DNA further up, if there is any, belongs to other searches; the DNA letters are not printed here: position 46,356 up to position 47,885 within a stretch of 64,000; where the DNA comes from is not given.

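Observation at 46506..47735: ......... intein inside respiratory complex-I subunit NuoB, inserted at an Fe-S cluster ligand cysteine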

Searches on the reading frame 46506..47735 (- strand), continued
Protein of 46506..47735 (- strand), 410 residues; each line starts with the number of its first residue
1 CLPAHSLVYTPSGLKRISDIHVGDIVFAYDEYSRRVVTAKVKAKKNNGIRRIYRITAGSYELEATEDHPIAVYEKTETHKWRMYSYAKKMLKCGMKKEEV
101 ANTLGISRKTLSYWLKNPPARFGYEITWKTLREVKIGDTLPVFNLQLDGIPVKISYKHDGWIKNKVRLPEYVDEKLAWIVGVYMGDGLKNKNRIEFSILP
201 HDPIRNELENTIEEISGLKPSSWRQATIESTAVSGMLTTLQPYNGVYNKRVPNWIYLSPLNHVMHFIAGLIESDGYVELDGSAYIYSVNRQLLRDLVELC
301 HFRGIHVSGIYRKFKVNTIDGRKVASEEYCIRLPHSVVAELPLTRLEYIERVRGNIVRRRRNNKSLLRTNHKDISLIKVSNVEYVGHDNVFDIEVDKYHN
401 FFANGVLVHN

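Call 42: fold_search(model_id=the predicted structure, library=pdb)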
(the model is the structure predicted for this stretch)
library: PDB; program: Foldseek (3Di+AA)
matches with E <= 10: 554; with E <= 0.001: 26
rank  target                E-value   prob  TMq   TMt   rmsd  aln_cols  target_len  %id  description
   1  7qsu                  3.8e-23  1.00  0.63  0.70   6.0       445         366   18  Crystal structure of homing endonuclease-associated TliVMA intein (C1A, d333-339) (released 2022-03-30)
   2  7qss                  9.9e-21  1.00  0.63  0.60   9.8       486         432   18  Crystal structure of homing endonuclease-associated TliVMA intein (C1A) (released 2022-03-30)
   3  7qst                  2.3e-18  1.00  0.57  0.64   8.8       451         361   17  Crystal structure of homing endonuclease-associated PhoVMA intein (C1A) (released 2022-03-30)
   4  1vde_B                1.9e-16  1.00  0.50  0.48  10.8       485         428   15  PI-SCEI, A HOMING ENDONUCLEASE WITH PROTEIN SPLICING ACTIVITY (released 1998-04-08)
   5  2cw7                  5.4e-16  1.00  0.61  0.48  11.1       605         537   13  Crystal structure of intein homing endonuclease II (released 2006-04-18)
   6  1dq3                  9.5e-16  1.00  0.56  0.52   8.1       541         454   14  CRYSTAL STRUCTURE OF AN ARCHAEAL INTEIN-ENCODED HOMING ENDONUCLEASE PI-PFUI (released 2000-07-05)
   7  1dfa                  1.1e-15  1.00  0.54  0.54  10.5       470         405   16  CRYSTAL STRUCTURE OF PI-SCEI IN C2 SPACE GROUP (released 1999-12-08)
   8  1ef0_A                3.3e-15  1.00  0.49  0.48  11.5       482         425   15  CRYSTAL STRUCTURE OF PI-SCEI MINIPRECURSOR (released 2000-06-07)
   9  1vde_A                1.5e-14  1.00  0.52  0.50  10.7       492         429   16  PI-SCEI, A HOMING ENDONUCLEASE WITH PROTEIN SPLICING ACTIVITY (released 1998-04-08)
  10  1jva_B                2.0e-14  1.00  0.49  0.47  11.9       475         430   14  CRYSTAL STRUCTURE OF THE VMA1-DERIVED ENDONUCLEASE BEARING THE N AND C EXTEIN PROPEPTIDES (released 2002-08-29)
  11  1lwt_A                2.3e-14  1.00  0.50  0.46  11.6       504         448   15  Crystal structure of the intein homing endonuclease PI-SceI bound to its substrate DNA (Ca2+ free) (released 2002-09-27)
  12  1um2_B                2.9e-14  1.00  0.50  0.49  11.6       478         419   14  Crystal Structure of the Vma1-Derived Endonuclease with the Ligated Extein Segment (released 2004-09-22)
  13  1lws_A                4.5e-14  1.00  0.52  0.50  10.2       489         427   16  Crystal structure of the intein homing endonuclease PI-SceI bound to its recognition sequence (released 2002-09-27)
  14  1um2_A                4.5e-14  1.00  0.47  0.46  11.4       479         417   14  Crystal Structure of the Vma1-Derived Endonuclease with the Ligated Extein Segment (released 2004-09-22)
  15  1jva_A                9.9e-14  1.00  0.48  0.46  11.0       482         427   15  CRYSTAL STRUCTURE OF THE VMA1-DERIVED ENDONUCLEASE BEARING THE N AND C EXTEIN PROPEPTIDES (released 2002-08-29)
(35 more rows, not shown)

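Call 51: find_related_loci(query=A1, collection=viral_contigs, flank=3000)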
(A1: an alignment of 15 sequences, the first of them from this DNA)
Query A1 (410 aa) in viral_contigs; peptide patterns used: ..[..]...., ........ (x = any residue, [..] = any of these).
599 stretches matched a pattern (row limit reached: there are more); 186 encode a relative of the query (tblastn E <= 1e-3); the best 80 are kept; 80 distinct loci.
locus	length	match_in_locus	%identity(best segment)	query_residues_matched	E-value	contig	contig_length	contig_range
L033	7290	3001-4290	26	1-410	2e-28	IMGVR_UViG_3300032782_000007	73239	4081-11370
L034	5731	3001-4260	25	1-410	7e-27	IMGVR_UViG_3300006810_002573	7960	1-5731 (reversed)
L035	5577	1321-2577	26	1-410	1e-26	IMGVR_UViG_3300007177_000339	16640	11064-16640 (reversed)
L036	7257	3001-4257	26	1-410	2e-26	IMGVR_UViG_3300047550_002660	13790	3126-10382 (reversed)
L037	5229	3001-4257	26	1-410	3e-26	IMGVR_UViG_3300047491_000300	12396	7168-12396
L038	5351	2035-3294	24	1-410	9e-26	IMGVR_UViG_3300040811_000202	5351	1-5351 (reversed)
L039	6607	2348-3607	26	1-410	3e-25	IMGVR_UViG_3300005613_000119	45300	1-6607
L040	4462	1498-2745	24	1-410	5e-25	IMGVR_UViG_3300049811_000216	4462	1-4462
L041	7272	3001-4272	25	1-410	8e-23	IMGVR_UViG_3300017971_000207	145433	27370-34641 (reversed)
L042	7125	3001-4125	22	1-410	4e-24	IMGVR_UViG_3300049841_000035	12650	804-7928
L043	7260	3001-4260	25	1-410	7e-24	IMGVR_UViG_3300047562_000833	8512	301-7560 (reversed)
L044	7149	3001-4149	24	1-410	4e-23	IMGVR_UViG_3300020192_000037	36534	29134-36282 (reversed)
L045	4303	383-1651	24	1-410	4e-22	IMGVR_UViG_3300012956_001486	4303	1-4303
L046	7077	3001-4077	25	1-410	3e-21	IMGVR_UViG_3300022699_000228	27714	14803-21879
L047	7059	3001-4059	24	1-410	5e-21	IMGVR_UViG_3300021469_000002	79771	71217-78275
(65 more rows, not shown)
